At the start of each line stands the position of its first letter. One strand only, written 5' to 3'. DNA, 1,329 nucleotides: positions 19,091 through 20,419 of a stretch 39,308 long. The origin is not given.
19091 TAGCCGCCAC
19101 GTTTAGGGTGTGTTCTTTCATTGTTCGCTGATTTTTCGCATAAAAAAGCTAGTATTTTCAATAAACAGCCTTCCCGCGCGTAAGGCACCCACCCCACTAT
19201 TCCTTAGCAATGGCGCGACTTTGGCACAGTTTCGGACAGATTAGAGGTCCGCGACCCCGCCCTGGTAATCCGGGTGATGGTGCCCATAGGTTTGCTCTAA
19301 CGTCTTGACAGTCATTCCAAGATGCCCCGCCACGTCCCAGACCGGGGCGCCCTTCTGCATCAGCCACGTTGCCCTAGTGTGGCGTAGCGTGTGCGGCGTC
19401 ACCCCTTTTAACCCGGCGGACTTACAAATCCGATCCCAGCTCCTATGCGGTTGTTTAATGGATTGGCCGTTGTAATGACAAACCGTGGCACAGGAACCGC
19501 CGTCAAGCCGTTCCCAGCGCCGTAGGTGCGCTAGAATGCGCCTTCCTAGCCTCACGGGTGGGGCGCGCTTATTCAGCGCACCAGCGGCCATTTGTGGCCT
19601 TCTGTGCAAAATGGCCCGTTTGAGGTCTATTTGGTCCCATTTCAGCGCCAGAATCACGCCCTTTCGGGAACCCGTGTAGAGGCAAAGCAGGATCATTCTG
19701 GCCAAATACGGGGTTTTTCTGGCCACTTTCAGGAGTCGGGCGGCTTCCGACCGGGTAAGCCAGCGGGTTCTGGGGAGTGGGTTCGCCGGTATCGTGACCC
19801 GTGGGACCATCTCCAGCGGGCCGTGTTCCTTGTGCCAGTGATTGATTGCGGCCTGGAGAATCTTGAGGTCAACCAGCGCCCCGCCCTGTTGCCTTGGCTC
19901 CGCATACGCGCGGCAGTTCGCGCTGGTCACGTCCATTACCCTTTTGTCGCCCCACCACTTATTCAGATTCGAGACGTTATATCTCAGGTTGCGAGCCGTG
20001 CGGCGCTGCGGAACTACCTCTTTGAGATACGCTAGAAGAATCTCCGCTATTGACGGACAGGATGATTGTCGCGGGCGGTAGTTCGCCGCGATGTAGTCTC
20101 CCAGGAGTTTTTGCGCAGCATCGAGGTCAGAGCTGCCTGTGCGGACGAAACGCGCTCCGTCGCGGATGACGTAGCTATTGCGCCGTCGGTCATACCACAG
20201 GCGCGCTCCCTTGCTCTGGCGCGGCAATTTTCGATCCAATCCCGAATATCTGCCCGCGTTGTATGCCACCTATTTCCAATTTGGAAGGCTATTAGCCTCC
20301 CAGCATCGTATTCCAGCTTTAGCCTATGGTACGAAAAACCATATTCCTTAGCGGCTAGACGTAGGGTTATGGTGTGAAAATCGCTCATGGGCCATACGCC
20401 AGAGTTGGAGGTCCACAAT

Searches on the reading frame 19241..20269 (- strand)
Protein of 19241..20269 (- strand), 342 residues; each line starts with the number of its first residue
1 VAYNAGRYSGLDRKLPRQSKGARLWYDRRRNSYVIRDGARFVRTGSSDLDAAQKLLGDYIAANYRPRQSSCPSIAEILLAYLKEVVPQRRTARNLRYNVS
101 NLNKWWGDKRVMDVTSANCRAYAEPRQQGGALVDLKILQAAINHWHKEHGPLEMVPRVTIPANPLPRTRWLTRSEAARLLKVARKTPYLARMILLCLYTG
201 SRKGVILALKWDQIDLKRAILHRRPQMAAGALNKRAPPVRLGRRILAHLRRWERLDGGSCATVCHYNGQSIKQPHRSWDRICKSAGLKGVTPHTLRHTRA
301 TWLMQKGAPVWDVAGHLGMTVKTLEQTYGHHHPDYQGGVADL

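Call 91: search_protein_families(library=pfam, proteins=[window:19241-20269:-], max_evalue=0.01)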
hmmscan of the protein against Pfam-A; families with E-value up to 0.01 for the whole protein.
window:19241-20269:- (342 aa): 4 families
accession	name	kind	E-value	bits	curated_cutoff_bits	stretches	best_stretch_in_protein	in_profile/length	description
PF00589.27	Phage_integrase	-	7.6e-15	55.5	27.1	1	170-331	2-168/172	Phage integrase family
PF04726.19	Microvir_J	-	0.00013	22.9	30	1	7-26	6-23/29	Microvirus J protein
PF13518.12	HTH_28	-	0.0045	17.5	25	0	75-106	3-33/52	Helix-turn-helix domain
PF13384.12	HTH_23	-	0.0072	16.6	24.6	0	302-326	12-36/50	Homeodomain-like domain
